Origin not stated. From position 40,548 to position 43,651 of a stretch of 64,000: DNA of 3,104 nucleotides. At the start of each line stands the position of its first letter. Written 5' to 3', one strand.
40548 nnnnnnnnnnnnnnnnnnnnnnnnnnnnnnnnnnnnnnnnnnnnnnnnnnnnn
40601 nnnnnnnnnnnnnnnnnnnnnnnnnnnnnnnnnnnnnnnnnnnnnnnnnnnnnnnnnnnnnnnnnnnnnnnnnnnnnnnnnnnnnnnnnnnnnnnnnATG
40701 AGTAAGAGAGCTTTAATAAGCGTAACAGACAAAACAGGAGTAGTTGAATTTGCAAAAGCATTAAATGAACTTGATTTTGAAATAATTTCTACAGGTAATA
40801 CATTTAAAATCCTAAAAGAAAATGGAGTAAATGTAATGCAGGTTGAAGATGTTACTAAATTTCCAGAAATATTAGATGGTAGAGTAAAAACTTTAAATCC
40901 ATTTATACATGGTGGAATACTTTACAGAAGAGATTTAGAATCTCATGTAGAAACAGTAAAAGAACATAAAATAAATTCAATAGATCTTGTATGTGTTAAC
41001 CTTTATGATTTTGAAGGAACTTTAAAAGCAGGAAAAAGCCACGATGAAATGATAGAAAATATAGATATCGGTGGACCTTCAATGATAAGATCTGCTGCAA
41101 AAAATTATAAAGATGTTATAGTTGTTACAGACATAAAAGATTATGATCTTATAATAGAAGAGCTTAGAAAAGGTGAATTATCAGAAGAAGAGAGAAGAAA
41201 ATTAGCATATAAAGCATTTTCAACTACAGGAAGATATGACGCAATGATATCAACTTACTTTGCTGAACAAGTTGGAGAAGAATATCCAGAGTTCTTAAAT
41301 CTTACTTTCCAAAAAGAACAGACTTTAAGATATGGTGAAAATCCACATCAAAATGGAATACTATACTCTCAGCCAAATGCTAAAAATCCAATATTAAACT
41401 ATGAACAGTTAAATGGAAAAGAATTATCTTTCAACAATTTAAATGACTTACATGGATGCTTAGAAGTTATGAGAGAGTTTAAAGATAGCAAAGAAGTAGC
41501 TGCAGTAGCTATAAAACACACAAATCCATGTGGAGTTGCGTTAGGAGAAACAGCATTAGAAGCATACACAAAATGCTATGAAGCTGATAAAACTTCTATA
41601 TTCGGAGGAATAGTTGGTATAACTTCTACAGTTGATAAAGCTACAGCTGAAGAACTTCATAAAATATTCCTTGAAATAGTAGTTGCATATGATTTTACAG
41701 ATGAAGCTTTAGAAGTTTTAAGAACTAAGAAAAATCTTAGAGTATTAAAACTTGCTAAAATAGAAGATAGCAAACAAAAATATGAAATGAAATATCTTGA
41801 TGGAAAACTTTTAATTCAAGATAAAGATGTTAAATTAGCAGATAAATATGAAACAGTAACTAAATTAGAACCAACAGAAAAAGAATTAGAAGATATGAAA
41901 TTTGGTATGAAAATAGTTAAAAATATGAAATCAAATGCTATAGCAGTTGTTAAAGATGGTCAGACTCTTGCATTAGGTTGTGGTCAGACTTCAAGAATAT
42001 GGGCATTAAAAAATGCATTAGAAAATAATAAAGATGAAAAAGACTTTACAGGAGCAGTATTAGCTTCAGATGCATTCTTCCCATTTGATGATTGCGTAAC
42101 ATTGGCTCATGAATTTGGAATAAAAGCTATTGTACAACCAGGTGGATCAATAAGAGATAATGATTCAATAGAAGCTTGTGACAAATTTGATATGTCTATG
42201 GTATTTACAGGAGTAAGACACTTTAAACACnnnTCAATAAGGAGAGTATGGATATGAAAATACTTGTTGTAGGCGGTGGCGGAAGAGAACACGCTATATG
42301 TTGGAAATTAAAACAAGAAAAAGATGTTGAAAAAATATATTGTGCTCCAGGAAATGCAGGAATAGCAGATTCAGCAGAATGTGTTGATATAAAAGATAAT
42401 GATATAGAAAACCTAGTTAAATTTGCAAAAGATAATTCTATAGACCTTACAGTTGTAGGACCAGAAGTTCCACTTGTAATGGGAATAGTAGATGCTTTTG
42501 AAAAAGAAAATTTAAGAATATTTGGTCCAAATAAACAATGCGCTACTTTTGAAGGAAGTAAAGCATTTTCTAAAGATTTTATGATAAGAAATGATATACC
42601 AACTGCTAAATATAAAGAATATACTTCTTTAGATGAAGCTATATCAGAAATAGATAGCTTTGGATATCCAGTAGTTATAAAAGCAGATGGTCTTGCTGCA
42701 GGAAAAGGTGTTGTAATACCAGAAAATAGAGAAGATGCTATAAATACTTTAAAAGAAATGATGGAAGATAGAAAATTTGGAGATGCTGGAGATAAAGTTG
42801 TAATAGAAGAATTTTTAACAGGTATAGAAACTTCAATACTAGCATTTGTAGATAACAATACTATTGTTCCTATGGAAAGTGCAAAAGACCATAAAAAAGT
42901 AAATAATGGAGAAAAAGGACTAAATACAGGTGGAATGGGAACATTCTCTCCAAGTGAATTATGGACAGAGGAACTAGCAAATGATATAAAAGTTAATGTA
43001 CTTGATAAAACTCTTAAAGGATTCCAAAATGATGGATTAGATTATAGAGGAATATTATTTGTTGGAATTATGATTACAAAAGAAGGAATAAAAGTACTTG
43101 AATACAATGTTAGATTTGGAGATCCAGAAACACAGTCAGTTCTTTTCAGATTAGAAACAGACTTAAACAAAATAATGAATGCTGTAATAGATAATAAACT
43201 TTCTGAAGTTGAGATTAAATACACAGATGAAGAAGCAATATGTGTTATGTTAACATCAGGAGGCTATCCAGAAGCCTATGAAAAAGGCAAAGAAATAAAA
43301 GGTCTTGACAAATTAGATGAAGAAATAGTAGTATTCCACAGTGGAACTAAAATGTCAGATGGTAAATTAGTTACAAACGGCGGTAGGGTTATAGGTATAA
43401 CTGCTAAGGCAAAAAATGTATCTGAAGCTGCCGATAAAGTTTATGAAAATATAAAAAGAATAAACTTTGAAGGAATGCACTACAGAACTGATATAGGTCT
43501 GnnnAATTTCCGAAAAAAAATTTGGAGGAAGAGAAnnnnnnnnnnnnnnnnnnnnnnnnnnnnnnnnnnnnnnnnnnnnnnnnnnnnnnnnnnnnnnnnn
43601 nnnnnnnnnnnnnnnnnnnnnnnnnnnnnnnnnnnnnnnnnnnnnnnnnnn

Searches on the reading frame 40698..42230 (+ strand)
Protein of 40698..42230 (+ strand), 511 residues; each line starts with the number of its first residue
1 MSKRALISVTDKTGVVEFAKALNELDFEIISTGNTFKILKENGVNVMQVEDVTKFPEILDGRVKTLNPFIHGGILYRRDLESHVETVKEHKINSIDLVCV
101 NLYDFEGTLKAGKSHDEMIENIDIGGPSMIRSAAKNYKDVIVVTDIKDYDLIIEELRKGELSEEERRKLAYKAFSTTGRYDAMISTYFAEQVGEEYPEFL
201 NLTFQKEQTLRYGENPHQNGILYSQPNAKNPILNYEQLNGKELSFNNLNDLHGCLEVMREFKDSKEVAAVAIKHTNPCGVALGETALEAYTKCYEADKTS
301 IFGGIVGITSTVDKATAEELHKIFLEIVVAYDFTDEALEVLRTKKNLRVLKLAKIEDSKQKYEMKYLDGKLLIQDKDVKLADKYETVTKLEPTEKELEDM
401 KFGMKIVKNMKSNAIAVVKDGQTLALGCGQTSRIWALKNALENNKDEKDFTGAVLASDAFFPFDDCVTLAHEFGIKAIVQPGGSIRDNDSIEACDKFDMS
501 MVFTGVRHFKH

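Call 15: search_protein_families(library=pfam, proteins=[window:40698-42230:+], max_evalue=0.00001)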
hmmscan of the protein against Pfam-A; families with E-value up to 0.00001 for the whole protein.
window:40698-42230:+ (511 aa): 2 families
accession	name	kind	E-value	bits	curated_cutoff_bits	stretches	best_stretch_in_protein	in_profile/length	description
PF01808.24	AICARFT_IMPCHas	-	5.3e-116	387.9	25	1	133-442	1-310/311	AICARFT/IMPCHase bienzyme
PF02142.27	MGS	-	5.5e-24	84.6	24.1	1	14-127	1-93/94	MGS-like domain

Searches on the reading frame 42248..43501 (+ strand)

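Call 15: search_protein_families(library=pfam, proteins=[window:42248-43501:+], max_evalue=0.00001)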
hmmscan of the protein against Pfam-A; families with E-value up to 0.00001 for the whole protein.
window:42248-43501:+ (418 aa): 5 families
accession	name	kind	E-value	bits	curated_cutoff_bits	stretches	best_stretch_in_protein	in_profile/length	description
PF01071.24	GARS_A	-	9.4e-76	254.4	27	1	103-295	1-194/194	Phosphoribosylglycinamide synthetase, ATP-grasp (A) domain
PF02844.21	GARS_N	-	8.4e-42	142.4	29.5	1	3-102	1-100/100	Phosphoribosylglycinamide synthetase, N domain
PF02843.22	GARS_C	-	3e-33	114.4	34.8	1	330-417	1-90/92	Phosphoribosylglycinamide synthetase, C domain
PF02786.22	CPSase_L_D2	-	3e-08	33.9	19.8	1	108-209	5-111/211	Carbamoyl-phosphate synthase L chain, ATP binding domain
PF02222.28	ATP-grasp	-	1.6e-06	28.3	27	1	113-190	4-76/179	ATP-grasp domain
